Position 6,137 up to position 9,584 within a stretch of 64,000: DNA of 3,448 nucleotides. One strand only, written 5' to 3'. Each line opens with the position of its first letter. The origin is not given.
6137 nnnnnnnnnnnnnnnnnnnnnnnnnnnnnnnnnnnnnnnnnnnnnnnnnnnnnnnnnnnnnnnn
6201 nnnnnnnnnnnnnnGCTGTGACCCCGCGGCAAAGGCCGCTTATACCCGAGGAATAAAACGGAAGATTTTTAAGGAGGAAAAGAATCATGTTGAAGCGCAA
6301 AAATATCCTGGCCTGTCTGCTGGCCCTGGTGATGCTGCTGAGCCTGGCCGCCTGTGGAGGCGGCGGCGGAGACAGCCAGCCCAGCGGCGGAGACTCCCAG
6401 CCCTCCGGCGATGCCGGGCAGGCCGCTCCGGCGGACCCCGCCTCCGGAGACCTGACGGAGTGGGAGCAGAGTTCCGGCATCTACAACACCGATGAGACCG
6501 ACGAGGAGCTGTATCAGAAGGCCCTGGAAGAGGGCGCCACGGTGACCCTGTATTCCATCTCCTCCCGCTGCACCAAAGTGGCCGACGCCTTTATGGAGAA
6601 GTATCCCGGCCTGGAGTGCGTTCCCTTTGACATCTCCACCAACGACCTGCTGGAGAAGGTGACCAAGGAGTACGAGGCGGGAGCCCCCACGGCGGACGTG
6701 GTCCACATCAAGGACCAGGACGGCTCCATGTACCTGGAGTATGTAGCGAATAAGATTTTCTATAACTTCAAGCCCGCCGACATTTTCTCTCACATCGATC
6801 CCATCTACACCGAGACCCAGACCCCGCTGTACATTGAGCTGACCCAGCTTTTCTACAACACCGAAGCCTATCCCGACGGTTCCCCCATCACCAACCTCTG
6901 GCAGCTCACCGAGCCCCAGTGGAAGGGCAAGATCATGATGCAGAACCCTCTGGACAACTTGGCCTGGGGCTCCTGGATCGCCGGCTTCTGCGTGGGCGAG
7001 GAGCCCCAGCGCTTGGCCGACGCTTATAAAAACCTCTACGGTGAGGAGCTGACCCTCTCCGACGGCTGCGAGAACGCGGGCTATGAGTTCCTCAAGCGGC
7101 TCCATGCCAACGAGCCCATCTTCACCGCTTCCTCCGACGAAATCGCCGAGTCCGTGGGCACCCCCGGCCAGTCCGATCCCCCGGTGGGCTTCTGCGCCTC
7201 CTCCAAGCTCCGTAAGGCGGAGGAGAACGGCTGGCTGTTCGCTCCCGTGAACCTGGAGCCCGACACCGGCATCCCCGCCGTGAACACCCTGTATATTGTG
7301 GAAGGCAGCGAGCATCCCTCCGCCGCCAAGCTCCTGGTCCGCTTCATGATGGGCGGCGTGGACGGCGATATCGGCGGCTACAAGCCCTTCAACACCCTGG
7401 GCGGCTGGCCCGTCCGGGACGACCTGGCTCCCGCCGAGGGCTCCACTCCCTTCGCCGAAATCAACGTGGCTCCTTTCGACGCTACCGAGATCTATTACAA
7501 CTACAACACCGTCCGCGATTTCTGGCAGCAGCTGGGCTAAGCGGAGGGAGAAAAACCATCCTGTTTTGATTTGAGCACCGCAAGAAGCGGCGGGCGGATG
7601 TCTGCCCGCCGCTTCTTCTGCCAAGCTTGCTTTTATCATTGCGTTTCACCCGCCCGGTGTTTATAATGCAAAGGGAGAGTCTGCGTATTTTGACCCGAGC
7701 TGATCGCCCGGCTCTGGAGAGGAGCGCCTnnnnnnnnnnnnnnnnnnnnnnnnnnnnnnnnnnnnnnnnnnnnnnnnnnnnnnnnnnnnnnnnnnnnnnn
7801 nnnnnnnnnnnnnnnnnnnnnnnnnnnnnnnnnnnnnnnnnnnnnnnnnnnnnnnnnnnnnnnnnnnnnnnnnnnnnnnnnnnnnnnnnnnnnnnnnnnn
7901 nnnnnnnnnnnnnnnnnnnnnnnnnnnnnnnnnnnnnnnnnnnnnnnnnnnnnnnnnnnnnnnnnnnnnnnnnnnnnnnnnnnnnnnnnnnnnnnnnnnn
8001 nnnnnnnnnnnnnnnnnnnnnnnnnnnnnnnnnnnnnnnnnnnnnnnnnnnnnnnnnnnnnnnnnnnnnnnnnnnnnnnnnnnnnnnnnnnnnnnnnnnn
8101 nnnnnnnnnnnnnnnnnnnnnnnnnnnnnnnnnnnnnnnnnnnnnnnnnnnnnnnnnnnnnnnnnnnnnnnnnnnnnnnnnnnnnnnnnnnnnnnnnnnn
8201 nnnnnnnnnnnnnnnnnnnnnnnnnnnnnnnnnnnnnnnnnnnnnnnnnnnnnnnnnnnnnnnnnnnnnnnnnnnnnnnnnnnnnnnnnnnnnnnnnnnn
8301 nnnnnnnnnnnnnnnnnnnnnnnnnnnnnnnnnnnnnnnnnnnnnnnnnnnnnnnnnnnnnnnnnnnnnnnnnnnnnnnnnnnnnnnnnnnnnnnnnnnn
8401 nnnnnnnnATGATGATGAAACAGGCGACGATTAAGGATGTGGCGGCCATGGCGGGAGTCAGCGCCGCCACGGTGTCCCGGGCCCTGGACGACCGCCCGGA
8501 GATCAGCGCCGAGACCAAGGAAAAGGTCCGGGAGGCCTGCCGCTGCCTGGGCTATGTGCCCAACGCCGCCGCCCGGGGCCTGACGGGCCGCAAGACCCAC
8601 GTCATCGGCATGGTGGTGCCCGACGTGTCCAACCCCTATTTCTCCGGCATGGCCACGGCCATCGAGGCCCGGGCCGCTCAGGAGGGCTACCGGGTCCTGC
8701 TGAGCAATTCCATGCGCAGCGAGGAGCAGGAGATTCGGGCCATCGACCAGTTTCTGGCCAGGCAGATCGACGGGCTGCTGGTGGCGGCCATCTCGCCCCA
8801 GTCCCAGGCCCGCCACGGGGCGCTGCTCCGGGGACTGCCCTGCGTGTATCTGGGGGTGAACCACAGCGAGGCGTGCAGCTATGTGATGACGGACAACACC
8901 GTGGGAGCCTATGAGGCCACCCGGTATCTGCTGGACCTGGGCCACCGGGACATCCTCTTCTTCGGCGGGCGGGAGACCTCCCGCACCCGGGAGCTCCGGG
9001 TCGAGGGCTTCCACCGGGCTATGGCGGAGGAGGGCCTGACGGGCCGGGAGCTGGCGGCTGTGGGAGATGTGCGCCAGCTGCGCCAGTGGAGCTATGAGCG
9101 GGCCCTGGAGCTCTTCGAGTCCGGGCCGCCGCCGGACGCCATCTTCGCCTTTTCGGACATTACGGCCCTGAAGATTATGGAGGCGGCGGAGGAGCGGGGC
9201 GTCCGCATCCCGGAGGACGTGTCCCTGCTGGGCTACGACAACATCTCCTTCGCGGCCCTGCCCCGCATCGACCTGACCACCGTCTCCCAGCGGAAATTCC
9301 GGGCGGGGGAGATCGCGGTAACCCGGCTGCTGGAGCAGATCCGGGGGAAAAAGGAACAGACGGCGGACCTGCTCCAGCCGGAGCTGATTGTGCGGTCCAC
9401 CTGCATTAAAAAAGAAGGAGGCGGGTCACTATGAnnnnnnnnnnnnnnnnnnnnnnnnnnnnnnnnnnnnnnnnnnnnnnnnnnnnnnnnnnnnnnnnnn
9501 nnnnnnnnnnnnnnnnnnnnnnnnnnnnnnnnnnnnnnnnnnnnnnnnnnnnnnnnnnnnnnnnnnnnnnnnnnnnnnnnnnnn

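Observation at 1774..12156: Candidate undescribed mobile pathway: uptake and re-phosphorylation of inositol phosphates/phosphodiesters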

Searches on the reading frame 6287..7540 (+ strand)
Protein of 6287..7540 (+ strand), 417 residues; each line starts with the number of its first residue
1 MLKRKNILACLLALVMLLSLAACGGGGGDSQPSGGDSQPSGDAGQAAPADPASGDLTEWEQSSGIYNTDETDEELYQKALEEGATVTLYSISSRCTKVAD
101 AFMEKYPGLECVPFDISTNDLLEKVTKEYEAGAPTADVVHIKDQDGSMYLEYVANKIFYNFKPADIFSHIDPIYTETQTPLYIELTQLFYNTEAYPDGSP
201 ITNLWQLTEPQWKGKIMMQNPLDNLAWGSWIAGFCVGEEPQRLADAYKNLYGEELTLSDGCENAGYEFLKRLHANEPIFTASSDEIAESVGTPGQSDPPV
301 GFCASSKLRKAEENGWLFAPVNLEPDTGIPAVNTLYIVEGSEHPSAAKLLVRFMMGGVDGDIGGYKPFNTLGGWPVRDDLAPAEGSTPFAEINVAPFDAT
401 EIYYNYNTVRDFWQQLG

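Call 4: search_protein_families(library=pfam, proteins=[window:6287-7540:+], max_evalue=0.01)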
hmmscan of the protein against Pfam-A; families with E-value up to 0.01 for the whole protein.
window:6287-7540:+ (417 aa): 2 families
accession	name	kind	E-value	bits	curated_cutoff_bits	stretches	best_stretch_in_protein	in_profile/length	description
PF01547.30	SBP_bac_1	-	6.3e-06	26.8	26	1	97-354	12-300/307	Bacterial extracellular solute-binding protein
PF13531.11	SBP_bac_11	-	0.00043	20.6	25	1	97-356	15-214/227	Bacterial extracellular solute-binding protein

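Call 5: search_protein_families(library=ncbifam, proteins=[window:6287-7540:+], max_evalue=0.01)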
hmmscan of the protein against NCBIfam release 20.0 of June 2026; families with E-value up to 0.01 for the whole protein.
window:6287-7540:+ (417 aa): 1 family
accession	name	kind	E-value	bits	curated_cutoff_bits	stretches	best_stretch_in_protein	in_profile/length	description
NF058595.1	invert_tail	domain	0.0018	18.6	37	1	5-40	54-88/113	lipo-invert putative C-terminal anchoring domain-containing protein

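Call 8: search_solved_structures(query=window:6287-7540:+, max_evalue=1, show_alignments=2)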
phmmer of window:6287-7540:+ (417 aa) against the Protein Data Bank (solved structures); distinct sequences matched with E-value up to 1: 13.
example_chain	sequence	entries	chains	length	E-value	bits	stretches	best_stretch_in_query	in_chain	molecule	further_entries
6hhb_A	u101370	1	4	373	0.00039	22.9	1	71-164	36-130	ABC-type Fe3+ transport system, periplasmic component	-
6fjl_A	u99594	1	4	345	0.0005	22.5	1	73-165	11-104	ABC-type Fe3+ transport system, periplasmic component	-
7f6p_A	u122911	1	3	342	0.098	14.9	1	71-221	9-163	Iron ABC transporter, periplasmic iron-binding protein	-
7f6u_A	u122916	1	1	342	0.12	14.6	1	71-221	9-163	Iron ABC transporter, periplasmic iron-binding protein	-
7f6t_A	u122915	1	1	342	0.13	14.5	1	71-221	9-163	Iron ABC transporter, periplasmic iron-binding protein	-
7f6e_A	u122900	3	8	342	0.13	14.5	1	71-221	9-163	Iron ABC transporter, periplasmic iron-binding protein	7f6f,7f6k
7f6s_A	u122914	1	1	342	0.13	14.5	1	71-221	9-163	Iron ABC transporter, periplasmic iron-binding protein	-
7f6n_A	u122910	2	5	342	0.14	14.4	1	71-221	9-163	Iron ABC transporter, periplasmic iron-binding protein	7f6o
7f6r_A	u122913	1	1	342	0.14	14.4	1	71-219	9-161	Iron ABC transporter, periplasmic iron-binding protein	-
7f6q_A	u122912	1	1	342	0.17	14.1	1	71-219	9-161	Iron ABC transporter, periplasmic iron-binding protein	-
4rk2_A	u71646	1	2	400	0.24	13.7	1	98-150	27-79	Putative sugar ABC transporter, substrate-binding protein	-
8e9y_A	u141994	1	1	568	0.79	11.9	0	21-91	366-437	Muscarinic acetylcholine receptor M3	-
8e9z_A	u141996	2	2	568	0.92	11.7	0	21-91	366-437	Muscarinic acetylcholine receptor M3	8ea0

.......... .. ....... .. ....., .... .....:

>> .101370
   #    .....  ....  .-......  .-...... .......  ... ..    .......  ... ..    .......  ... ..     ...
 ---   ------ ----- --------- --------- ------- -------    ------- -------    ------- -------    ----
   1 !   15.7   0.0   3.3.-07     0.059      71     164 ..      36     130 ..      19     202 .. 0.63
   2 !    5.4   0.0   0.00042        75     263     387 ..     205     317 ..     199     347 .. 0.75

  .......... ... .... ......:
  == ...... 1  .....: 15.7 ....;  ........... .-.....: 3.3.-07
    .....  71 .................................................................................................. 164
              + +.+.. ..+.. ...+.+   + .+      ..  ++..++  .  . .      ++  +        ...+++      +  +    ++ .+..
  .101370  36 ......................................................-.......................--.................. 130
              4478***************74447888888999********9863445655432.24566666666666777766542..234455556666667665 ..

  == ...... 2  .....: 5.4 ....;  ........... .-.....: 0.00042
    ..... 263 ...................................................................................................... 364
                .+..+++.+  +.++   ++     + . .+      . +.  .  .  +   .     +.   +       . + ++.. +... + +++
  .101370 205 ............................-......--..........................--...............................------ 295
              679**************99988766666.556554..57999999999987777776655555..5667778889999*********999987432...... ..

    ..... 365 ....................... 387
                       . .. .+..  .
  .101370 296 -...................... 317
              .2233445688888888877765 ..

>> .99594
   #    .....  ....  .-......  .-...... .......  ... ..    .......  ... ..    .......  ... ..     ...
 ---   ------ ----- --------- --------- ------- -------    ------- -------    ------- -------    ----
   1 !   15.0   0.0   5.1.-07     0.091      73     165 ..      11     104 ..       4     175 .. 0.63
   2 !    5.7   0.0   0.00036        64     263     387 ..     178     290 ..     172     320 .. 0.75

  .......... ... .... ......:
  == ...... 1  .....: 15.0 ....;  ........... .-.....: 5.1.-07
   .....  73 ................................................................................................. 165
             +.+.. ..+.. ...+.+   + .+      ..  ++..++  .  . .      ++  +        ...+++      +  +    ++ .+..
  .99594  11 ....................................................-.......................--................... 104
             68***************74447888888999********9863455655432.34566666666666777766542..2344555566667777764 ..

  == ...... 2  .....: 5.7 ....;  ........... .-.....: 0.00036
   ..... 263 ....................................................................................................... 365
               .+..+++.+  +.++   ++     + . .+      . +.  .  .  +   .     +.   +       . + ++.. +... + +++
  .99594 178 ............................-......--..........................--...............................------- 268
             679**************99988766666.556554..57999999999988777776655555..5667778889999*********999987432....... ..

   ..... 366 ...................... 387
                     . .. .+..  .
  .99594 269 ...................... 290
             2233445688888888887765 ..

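Call 56: find_homologous_proteins(query=window:6287-7540:+)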
Query window:6287-7540:+ (417 aa): 494 proteins with E <= 0.001 among 8000 candidates; the best 120 are listed.
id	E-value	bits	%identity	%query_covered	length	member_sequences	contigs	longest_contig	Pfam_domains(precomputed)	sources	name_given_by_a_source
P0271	2.2e-265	899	93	100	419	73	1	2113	PF01547.31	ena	-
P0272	3.7e-258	875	94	88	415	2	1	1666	PF01547.31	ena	-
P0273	1.5e-254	863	92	89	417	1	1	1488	PF01547.31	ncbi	-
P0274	1.4e-253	860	89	100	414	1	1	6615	PF01547.31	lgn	-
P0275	3.0e-249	845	90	100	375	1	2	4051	-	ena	-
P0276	1.0e-238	811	84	100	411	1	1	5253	PF01547.31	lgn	-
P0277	3.0e-236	803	84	100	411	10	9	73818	-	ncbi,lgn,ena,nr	nr:ABC transporter substrate-binding protein [uncultured Oscillibacter sp.]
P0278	1.1e-234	797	83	100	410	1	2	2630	PF01547.31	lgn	-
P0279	5.0e-229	779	80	100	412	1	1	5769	-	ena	-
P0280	5.6e-229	779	81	100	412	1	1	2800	PF01547.31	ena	-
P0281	4.4e-228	776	79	100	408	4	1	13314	PF01547.31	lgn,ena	-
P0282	6.5e-228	775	80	100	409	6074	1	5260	PF01547.31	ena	-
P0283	1.5e-227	774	80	100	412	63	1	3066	PF01547.31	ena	-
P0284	7.1e-227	772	81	100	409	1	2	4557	-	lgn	-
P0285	9.5e-227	771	80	100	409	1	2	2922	-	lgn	-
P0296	6.3e-217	739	64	100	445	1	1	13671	-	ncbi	-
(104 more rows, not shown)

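Call 59: find_encoding_contigs(protein=P0296, flank=10000, max_places=2)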
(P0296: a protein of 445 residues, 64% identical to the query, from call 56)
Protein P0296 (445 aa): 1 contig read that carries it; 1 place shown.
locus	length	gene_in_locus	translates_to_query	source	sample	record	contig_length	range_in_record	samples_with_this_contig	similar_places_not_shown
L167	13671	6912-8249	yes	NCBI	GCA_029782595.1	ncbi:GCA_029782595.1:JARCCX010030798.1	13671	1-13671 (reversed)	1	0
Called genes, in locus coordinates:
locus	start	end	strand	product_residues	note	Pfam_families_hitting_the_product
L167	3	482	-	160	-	?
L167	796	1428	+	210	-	-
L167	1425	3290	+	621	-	PF01476:LysM, PF07501:G5, PF01551:Peptidase_M23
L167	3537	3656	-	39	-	-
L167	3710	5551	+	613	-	PF00528:BPD_transp_1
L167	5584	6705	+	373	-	PF00005:ABC_tran, PF13304:AAA_21 (faint), PF17912:OB_MalK (faint), PF08402:TOBE_2 (weak)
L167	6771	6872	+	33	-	-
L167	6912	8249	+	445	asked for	-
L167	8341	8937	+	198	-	-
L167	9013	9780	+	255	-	PF00702:Hydrolase, PF13419:HAD_2, PF13242:Hydrolase_like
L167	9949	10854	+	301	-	PF02541:Ppx-GppA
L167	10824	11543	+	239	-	PF13089:PP_kinase_N, PF02503:PP_kinase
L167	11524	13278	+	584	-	PF02503:PP_kinase, PF17941:PP_kinase_C_1, PF13091:PLDc_2, PF13090:PP_kinase_C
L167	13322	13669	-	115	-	?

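Call 67: predict_structure(alignment_id=A5)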
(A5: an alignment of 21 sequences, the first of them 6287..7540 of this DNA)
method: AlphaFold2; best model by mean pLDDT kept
length: 417 residues; sequences in the alignment: 21
mean_pLDDT: 58.3   pTM: 0.52
mean pLDDT of the five models: 58.3, 57.2, 54.6, 51.9, 49.0
residues with pLDDT >= 90: 26; 70-90: 119; 50-70: 109; < 50: 163
segments of 3 or more residues with pLDDT < 50: 22-53, 144-146, 169-171, 173-194, 220-234, 304-322, 327-332, 357-417
pLDDT, mean of each block of 10 residues (from residue 1): 69 72 34 29 30 66 82 91 91 67 85 75 77 84 53 69 54 42 32 52 76 71 45 56 81 76 66 74 59 62 46 44 44 67 90 52 29 28 28 29 33 32
secondary structure, 60 per line:
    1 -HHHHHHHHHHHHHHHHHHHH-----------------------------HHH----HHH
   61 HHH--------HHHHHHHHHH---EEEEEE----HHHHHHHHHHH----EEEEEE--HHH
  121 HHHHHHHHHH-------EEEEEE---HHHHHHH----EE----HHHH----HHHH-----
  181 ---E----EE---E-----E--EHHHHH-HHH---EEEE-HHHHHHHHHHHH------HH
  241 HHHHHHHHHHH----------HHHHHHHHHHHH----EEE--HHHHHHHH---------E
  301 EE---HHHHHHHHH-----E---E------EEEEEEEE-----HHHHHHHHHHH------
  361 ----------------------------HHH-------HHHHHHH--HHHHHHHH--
elements in order: H2-21 H58-63 H72-81 E85-90 H95-105 E110-115 H118-130 E138-143 H147-153 H164-167 H172-175 H204-208 E216-219 H221-232 H239-251 H262-273 E278-280 H283-290 E300-302 H306-314 E331-338 H344-354 H399-405 H408-415

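Call 69: search_solved_structures(query=A5, max_evalue=1)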
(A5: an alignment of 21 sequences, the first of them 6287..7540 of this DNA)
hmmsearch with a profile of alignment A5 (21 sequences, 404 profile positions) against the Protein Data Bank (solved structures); distinct sequences matched with E-value up to 1: 13.
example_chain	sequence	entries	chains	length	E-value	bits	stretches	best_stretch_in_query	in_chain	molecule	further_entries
6hhb_A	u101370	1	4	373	5e-07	32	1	57-210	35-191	ABC-type Fe3+ transport system, periplasmic component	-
6fjl_A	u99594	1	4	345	7.2e-07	31.5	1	60-164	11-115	ABC-type Fe3+ transport system, periplasmic component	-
7f6p_A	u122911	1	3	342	0.013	17.5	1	59-126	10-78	Iron ABC transporter, periplasmic iron-binding protein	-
7f6u_A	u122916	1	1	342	0.017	17.1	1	59-126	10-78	Iron ABC transporter, periplasmic iron-binding protein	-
7f6n_A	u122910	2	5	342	0.017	17.1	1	59-126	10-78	Iron ABC transporter, periplasmic iron-binding protein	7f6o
7f6s_A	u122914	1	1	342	0.02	16.9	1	59-126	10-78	Iron ABC transporter, periplasmic iron-binding protein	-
7f6r_A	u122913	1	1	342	0.02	16.9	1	59-126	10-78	Iron ABC transporter, periplasmic iron-binding protein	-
7f6e_A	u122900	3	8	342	0.02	16.8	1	59-126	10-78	Iron ABC transporter, periplasmic iron-binding protein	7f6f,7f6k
7f6t_A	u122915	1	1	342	0.021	16.8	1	59-126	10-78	Iron ABC transporter, periplasmic iron-binding protein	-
7f6q_A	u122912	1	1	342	0.021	16.8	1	59-126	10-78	Iron ABC transporter, periplasmic iron-binding protein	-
4rk2_A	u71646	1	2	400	0.079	14.9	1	85-133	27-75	Putative sugar ABC transporter, substrate-binding protein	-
3c9h_A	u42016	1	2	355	0.49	12.3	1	82-127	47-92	ABC transporter, substrate binding protein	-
6zj3_LS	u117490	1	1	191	0.86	11.5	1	205-247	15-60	Ribosomal protein uL5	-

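Call 70: fold_search(model_id=the predicted structure, library=pdb)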
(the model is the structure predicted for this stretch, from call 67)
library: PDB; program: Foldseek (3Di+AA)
matches with E <= 10: 1065; with E <= 0.001: 315
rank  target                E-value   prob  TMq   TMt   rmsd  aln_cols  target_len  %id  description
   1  6fjl_A                2.1e-12  1.00  0.49  0.58   9.8       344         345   18  Structure of IbpS from Dickeya dadantii (released 2019-02-06)
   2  7f6s                  1.9e-10  1.00  0.44  0.53   6.3       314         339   15  Crystal structure of metal-citrate-binding mutant (T199A) protein (MctA) of ABC transporter in apo state (released 2021-12-01)
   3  7f6u                  5.7e-10  1.00  0.42  0.50   6.0       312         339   15  Crystal structure of metal-citrate-binding mutant (Y221A) protein (MctA) of ABC transporter in apo state (released 2021-12-01)
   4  7f6r                  6.0e-10  1.00  0.44  0.52   5.6       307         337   15  Crystal structure of metal-citrate-binding mutant (S164A) protein (MctA) of ABC transporter in apo state (released 2021-12-01)
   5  6ivy_A                7.2e-10  1.00  0.41  0.53   9.8       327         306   18  Crystal structure of iron-bound HitA from Pseudomonas aeruginosa (released 2019-12-04)
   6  7f6e_C                9.8e-10  1.00  0.41  0.49   6.7       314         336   14  Crystal structure of metal-citrate-binding protein (MctA) of ABC transporter endogenously bound to Mg2+-citrate comple (released 2021-12-01)
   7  7f6t                  2.0e-09  1.00  0.44  0.53   5.6       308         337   15  Crystal structure of metal-citrate-binding mutant (Y221F) protein (MctA) of ABC transporter in apo state (released 2021-12-01)
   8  7f6q                  2.2e-09  1.00  0.42  0.50   6.6       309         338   14  Crystal structure of metal-citrate-binding mutant (S79A) protein (MctA) of ABC transporter in apo state (released 2021-12-01)
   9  7f6f_A                2.3e-09  1.00  0.43  0.51   6.5       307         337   15  Crystal structure of metal-citrate-binding protein (MctA) of ABC transporter endogenously bound to Mg2+-citrate comple (released 2021-12-01)
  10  7f6k_C                2.3e-09  1.00  0.41  0.50   6.5       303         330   16  Crystal structure of metal-citrate-binding protein (MctA) of ABC transporter endogenously bound to citrate (released 2021-12-01)
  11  7f6p_A                2.6e-09  1.00  0.42  0.51   6.6       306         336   14  Crystal structure of metal-citrate-binding mutant (D28A) protein (MctA) of ABC transporter endogenously bound to citra (released 2021-12-01)
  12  7f6e_A                4.3e-09  1.00  0.42  0.50   6.6       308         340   14  Crystal structure of metal-citrate-binding protein (MctA) of ABC transporter endogenously bound to Mg2+-citrate comple (released 2021-12-01)
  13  7f6e_B                5.4e-09  1.00  0.43  0.50   6.5       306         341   14  Crystal structure of metal-citrate-binding protein (MctA) of ABC transporter endogenously bound to Mg2+-citrate comple (released 2021-12-01)
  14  6ivy_B                6.1e-09  1.00  0.42  0.55   9.7       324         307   17  Crystal structure of iron-bound HitA from Pseudomonas aeruginosa (released 2019-12-04)
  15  7f6k_B                6.5e-09  1.00  0.42  0.50   6.6       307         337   15  Crystal structure of metal-citrate-binding protein (MctA) of ABC transporter endogenously bound to citrate (released 2021-12-01)
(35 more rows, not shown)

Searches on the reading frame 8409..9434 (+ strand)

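Call 4: search_protein_families(library=pfam, proteins=[window:8409-9434:+], max_evalue=0.01)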
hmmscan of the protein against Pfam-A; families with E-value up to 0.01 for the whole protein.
window:8409-9434:+ (341 aa): 5 families
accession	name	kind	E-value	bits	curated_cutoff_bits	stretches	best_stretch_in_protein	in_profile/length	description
PF00532.27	Peripla_BP_1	-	3.4e-33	115.7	22.2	1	63-324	1-274/281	Periplasmic binding proteins and sugar binding domain of LacI family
PF13377.12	Peripla_BP_3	-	4.3e-33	115.2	26.5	1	172-332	2-167/167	Periplasmic binding protein-like domain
PF13407.12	Peripla_BP_4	-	2.1e-22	80.3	35.1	1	66-315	1-258/258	Periplasmic binding protein domain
PF00356.27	LacI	-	1.9e-17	63.2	27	1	7-52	1-46/46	Bacterial regulatory proteins, lacI family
PF13542.12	HTH_Tnp_ISL3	-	0.00043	20.1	27.4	1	2-29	23-50/51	Helix-turn-helix domain of transposase family ISL3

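Call 5: search_protein_families(library=ncbifam, proteins=[window:8409-9434:+], max_evalue=0.01)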
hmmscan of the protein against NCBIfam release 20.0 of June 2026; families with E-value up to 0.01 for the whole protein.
window:8409-9434:+ (341 aa): 19 families
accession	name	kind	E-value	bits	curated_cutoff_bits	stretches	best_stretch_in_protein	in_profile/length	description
NF008269.0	PRK11041.1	equivalog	1.4e-64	218.3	436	1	4-332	8-337/342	DNA-binding transcriptional regulator CytR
NF007075.0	PRK09526.1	subfamily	1.9e-62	211.2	340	1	1-335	1-334/358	LacI family DNA-binding transcriptional regulator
NF047341.1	lactose_RbsR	equivalog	2.3e-61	207.9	382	1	4-331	1-327/331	ribose utilization transcriptional repressor RbsR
NF007979.0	PRK10703.1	equivalog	2.2e-58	198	501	1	6-332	2-331/341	HTH-type transcriptional repressor PurR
NF052440.1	TransRegGNTRPSEAE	equivalog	1.8e-53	181.8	400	1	5-329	5-330/333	HTH-type transcriptional regulator GntR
TIGR01481.1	ccpA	equivalog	4e-53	180.9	442.35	1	6-319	3-315/330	catabolite control protein A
NF007743.0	PRK10423.1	equivalog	2.4e-51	174.8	531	1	6-331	2-329/330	ribose operon transcriptional repressor RbsR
NF007449.0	PRK10014.1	subfamily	1.5e-46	159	310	1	1-329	2-341/342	Mal regulon transcriptional regulator MalI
NF007706.0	PRK10401.1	equivalog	4.1e-45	154.6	555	1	7-330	3-327/346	HTH-type transcriptional regulator GalS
NF051853.1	TransRegUriRCory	equivalog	1.2e-44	152.8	550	1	6-333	1-324/327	transcriptional regulator UriR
NF008002.0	PRK10727.1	equivalog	1.7e-44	152.4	557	1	6-330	2-327/341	HTH-type transcriptional regulator GalR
TIGR02417.1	fruct_sucro_rep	subfamily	1.7e-41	142.6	389.55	1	7-327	1-324/327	D-fructose-responsive transcription factor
NF047913.1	TransRegIdnR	equivalog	8.8e-37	127.1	500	1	2-318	2-316/331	DNA-binding transcriptional regulator IdnR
NF008452.0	PRK11303.1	equivalog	5e-36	124.5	385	1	7-321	2-318/332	catabolite repressor/activator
NF011563.0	PRK14987.1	equivalog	7e-28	97.8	433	1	2-315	2-313/331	gluconate operon transcriptional repressor GntR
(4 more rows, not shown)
